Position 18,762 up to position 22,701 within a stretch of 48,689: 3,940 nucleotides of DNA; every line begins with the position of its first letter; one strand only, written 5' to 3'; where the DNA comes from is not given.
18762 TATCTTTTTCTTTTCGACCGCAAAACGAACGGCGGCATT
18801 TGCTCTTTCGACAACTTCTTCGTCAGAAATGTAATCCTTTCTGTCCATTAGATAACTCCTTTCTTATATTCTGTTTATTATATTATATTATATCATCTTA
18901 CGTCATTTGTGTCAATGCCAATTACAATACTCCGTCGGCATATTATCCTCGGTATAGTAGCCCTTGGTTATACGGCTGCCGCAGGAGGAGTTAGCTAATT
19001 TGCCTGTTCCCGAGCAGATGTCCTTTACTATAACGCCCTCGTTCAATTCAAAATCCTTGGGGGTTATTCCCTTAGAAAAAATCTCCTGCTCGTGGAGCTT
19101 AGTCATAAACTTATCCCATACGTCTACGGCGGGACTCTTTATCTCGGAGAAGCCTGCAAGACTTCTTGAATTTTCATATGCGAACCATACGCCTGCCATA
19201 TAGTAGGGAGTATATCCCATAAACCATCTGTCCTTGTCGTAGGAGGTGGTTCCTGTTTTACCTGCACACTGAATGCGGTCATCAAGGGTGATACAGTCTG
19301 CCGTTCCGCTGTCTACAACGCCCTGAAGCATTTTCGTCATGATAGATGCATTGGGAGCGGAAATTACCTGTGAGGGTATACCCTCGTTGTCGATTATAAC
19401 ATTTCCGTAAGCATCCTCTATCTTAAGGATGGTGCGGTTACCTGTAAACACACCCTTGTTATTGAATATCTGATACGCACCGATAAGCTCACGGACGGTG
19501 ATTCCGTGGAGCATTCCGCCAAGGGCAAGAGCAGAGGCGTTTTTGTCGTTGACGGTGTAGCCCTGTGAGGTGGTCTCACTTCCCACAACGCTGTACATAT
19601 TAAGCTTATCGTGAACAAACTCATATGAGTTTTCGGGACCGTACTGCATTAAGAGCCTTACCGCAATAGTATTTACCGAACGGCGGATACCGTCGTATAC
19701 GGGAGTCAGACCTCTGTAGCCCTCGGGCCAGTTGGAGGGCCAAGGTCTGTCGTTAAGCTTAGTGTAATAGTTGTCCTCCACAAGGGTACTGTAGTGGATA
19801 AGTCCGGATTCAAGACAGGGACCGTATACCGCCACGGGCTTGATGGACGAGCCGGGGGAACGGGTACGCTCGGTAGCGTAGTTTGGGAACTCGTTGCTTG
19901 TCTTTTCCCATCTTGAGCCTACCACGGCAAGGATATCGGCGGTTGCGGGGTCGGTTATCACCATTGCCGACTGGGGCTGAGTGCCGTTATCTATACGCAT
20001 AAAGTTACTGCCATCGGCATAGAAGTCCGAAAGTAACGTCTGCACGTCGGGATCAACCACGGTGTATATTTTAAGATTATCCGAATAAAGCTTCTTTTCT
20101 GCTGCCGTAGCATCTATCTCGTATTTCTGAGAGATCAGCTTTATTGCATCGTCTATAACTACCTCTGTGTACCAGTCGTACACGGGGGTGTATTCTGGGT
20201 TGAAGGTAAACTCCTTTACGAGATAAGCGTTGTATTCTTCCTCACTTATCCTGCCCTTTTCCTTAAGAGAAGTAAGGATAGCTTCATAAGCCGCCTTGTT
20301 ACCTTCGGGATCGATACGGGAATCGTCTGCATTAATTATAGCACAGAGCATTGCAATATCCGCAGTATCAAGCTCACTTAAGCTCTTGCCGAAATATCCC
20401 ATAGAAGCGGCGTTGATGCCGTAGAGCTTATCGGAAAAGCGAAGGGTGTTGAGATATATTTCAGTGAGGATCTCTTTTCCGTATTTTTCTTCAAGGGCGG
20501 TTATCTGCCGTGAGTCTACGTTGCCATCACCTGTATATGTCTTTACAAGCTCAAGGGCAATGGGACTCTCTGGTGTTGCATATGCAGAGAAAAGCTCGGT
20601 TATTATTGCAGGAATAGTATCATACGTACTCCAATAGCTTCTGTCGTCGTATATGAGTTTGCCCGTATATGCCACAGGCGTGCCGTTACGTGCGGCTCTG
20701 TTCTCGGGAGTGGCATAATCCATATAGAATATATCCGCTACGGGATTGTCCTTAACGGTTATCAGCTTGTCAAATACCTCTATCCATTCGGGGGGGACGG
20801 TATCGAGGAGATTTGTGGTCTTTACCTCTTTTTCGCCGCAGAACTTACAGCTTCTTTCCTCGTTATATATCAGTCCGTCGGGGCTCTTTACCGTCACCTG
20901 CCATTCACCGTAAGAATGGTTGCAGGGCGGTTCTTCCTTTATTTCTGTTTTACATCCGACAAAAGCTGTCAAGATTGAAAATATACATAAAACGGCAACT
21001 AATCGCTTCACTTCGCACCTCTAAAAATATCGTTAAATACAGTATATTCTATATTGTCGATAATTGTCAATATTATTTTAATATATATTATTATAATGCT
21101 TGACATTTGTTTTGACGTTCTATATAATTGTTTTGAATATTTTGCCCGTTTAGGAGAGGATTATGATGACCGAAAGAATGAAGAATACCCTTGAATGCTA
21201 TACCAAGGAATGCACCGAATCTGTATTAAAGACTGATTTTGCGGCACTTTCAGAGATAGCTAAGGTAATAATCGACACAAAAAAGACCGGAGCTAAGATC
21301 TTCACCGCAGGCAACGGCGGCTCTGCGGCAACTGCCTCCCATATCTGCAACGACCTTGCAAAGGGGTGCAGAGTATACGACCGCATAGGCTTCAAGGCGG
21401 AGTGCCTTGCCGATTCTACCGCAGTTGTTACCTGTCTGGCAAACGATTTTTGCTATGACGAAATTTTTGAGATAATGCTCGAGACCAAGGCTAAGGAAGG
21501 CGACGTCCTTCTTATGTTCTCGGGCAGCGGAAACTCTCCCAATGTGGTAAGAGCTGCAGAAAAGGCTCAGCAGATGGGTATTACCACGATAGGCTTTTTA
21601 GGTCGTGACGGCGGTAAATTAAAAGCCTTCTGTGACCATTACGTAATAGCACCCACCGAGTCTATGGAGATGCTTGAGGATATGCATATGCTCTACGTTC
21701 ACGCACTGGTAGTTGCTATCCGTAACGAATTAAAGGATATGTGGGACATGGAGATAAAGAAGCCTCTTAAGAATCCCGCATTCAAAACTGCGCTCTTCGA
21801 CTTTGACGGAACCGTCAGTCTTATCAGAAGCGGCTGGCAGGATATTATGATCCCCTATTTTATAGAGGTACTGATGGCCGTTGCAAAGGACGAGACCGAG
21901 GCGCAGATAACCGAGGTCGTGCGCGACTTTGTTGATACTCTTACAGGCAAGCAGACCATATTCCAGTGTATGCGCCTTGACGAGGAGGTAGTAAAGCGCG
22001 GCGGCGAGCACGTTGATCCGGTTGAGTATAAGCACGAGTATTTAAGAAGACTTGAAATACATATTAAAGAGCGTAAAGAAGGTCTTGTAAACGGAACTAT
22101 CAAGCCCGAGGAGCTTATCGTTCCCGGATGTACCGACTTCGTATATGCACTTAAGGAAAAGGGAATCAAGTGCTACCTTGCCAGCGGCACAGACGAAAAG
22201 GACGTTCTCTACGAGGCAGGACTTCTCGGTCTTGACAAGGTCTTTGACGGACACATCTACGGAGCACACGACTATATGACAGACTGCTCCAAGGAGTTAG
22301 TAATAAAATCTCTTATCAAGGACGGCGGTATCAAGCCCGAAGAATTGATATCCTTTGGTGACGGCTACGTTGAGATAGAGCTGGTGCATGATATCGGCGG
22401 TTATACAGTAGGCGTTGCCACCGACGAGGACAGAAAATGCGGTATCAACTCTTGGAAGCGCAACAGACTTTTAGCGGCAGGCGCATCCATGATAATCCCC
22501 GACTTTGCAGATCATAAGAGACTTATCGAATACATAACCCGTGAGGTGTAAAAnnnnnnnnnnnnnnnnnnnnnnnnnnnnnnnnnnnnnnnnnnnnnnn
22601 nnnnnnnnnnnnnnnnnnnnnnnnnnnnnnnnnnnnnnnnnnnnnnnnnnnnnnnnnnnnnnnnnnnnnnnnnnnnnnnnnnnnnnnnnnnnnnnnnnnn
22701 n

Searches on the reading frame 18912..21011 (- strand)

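Call 12: search_protein_families(library=pfam, proteins=[window:18912-21011:-])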
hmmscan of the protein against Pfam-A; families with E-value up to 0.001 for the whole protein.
window:18912-21011:- (699 aa): 2 families
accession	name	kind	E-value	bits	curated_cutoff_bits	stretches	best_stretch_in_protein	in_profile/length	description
PF00905.27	Transpeptidase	-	4.4e-26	92.2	22.1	1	349-604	2-268/299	Penicillin binding protein transpeptidase domain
PF00912.28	Transgly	-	6.5e-13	48.9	27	1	172-238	97-162/178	Transglycosylase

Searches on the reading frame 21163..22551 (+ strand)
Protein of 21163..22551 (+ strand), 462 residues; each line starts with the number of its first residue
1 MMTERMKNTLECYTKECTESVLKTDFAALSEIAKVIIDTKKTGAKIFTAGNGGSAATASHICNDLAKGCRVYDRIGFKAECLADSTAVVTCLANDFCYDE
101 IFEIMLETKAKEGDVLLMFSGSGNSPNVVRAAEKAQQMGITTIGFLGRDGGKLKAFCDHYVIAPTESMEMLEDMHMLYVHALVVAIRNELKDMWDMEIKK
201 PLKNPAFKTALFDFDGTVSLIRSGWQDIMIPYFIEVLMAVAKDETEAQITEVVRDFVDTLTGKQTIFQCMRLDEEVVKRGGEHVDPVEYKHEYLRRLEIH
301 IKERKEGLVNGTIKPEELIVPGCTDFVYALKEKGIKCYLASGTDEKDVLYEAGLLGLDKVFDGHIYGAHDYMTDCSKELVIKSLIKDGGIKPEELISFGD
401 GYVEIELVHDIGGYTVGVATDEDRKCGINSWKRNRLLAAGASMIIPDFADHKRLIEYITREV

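Call 12: search_protein_families(library=pfam, proteins=[window:21163-22551:+])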
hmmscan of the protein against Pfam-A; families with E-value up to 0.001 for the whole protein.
window:21163-22551:+ (462 aa): 6 families
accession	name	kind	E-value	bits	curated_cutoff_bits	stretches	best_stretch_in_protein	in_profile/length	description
PF13580.11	SIS_2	-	5.9e-20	72.1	27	1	15-146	7-137/138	SIS domain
PF00702.32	Hydrolase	-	6.8e-11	43.4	26.4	1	207-406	1-185/191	haloacid dehalogenase-like hydrolase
PF13419.12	HAD_2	-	4.9e-07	30.5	23.8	1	278-418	60-178/178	Haloacid dehalogenase-like hydrolase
PF01380.27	SIS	-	5.8e-06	26.6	25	1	110-168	51-109/131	SIS domain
PF12710.13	HAD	-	0.00019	22.3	27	1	210-401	1-181/189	haloacid dehalogenase-like hydrolase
PF08282.18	Hydrolase_3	-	0.00055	20.2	20.9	0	374-419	185-231/255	haloacid dehalogenase-like hydrolase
